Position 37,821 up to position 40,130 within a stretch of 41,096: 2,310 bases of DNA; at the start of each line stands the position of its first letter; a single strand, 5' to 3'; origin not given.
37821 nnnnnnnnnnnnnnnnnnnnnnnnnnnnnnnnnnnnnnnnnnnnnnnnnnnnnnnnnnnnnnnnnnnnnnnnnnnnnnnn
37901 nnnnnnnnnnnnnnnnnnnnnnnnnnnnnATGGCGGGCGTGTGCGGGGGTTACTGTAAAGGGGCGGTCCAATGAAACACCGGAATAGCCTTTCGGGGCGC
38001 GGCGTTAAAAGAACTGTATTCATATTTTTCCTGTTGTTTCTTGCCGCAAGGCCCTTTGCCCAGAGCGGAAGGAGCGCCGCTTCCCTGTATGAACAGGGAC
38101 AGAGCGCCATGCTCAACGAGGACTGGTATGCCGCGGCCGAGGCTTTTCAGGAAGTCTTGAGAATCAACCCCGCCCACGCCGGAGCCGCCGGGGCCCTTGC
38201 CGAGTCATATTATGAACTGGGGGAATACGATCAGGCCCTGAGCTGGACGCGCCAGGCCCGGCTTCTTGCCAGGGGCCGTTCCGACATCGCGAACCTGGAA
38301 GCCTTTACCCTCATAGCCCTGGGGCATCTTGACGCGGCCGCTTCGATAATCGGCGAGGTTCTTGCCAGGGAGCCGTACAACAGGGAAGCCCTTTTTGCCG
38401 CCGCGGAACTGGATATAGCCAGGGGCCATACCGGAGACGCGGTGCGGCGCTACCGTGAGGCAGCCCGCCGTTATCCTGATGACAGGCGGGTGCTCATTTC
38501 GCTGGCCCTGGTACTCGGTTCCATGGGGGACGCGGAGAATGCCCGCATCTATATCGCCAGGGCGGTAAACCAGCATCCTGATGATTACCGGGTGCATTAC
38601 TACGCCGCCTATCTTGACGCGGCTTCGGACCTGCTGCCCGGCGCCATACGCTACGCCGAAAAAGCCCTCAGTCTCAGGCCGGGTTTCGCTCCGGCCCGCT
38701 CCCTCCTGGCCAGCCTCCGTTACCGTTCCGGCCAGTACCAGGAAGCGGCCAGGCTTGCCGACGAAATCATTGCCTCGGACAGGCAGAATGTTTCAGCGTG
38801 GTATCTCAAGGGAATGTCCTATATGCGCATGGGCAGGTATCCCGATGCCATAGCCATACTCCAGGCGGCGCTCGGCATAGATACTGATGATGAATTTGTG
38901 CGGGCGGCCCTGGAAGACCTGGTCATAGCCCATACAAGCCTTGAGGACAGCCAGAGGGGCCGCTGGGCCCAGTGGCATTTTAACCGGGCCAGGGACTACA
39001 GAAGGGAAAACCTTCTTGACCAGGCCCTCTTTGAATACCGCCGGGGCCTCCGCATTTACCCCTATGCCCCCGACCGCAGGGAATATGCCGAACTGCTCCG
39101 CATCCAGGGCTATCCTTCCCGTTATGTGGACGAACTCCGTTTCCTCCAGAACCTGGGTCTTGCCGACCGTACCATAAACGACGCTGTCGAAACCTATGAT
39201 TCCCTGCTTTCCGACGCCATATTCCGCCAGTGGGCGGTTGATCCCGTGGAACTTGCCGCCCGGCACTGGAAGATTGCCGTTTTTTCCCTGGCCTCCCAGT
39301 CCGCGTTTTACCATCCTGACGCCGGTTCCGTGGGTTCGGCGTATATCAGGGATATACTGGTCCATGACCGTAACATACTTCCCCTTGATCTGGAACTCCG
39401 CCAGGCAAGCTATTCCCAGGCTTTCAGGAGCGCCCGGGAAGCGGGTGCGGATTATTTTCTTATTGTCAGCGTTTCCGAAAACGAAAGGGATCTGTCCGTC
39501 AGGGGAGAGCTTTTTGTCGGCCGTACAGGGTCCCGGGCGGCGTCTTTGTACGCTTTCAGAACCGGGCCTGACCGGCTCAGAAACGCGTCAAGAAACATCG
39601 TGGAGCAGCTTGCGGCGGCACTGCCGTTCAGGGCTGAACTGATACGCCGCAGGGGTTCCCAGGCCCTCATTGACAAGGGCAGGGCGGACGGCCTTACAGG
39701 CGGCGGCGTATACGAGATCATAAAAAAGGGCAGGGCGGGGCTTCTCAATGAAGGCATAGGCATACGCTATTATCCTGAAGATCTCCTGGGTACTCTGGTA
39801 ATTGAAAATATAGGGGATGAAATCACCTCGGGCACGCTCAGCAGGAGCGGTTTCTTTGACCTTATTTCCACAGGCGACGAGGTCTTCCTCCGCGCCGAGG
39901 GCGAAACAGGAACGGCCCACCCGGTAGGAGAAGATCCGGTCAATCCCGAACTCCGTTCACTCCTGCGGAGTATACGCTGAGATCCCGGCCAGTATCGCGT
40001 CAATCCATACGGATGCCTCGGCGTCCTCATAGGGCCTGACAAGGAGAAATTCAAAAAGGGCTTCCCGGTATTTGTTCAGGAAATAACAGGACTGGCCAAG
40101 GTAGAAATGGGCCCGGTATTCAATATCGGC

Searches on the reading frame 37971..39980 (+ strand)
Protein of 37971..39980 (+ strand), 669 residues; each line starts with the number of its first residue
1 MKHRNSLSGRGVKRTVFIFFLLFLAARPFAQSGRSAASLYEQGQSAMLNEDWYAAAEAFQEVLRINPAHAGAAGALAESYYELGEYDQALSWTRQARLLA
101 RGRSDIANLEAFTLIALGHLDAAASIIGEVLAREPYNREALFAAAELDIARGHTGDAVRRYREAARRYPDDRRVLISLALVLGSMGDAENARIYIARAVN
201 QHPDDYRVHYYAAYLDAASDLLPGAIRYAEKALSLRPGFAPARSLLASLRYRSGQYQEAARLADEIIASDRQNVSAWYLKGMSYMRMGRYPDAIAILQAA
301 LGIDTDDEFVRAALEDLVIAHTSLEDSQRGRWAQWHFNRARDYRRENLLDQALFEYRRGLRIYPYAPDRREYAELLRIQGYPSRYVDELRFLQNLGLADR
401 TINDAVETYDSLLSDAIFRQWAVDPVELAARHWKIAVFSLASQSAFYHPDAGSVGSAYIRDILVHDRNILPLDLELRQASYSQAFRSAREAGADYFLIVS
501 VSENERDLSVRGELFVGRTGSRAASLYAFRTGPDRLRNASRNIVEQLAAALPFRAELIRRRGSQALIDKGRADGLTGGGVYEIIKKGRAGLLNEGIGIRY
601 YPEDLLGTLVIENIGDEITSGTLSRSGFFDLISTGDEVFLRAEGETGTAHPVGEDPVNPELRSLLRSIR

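Call 69: search_protein_families(library=pfam, proteins=[window:37971-39980:+], max_evalue=0.00001)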
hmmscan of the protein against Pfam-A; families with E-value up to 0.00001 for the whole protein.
window:37971-39980:+ (669 aa): 15 families
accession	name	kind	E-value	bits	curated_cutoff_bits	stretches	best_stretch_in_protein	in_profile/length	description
PF14559.12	TPR_19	-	4.9e-26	91.3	25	4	252-314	3-65/68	Tetratricopeptide repeat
PF07719.23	TPR_2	-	6.1e-26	88.8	27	0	275-304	2-31/34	Tetratricopeptide repeat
PF13432.12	TPR_16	-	3.7e-20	72.5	32.7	1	246-307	3-64/65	Tetratricopeptide repeat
PF12895.13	ANAPC3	-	1.5e-19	70.5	27.2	2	224-299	7-81/82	Anaphase-promoting complex, cyclosome, subunit 3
PF00515.34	TPR_1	-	8.8e-19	66.9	27.8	0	275-304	2-31/34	Tetratricopeptide repeat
PF13428.12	TPR_14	-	3.2e-17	61.7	23.5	0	141-179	4-42/44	Tetratricopeptide repeat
PF13431.12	TPR_17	-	9e-14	51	24.4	0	263-295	2-34/34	Tetratricopeptide repeat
PF13181.12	TPR_8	-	9.5e-14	50.8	25.7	0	275-306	2-33/34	Tetratricopeptide repeat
PF13174.12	TPR_6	-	1.5e-12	47.7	26.3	0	276-299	2-25/33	Tetratricopeptide repeat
PF13424.12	TPR_12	-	1.2e-10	41.8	30.1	0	276-327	5-61/77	Tetratricopeptide repeat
PF23914.1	TPR_CcmH_CycH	-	1.5e-10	41.6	42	0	220-301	64-148/158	Cytochrome c-type biogenesis protein H TPR domain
PF13176.12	TPR_7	-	6.4e-08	32.5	27.9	0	276-308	1-33/36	Tetratricopeptide repeat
PF24575.1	TPR_Slam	-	1.5e-06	29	35.2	0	141-184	50-93/104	Surface lipoprotein assembly modifier, N-terminal TPR repeats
PF14863.12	Alkyl_sulf_dimr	-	6.9e-06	26.9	26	0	35-93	68-126/139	Alkyl sulfatase dimerisation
PF25062.1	ARM_TT21_N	-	8.2e-06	26.1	40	0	252-326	6-76/222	Tetratricopeptide repeat protein 21 N-terminal ARM repeat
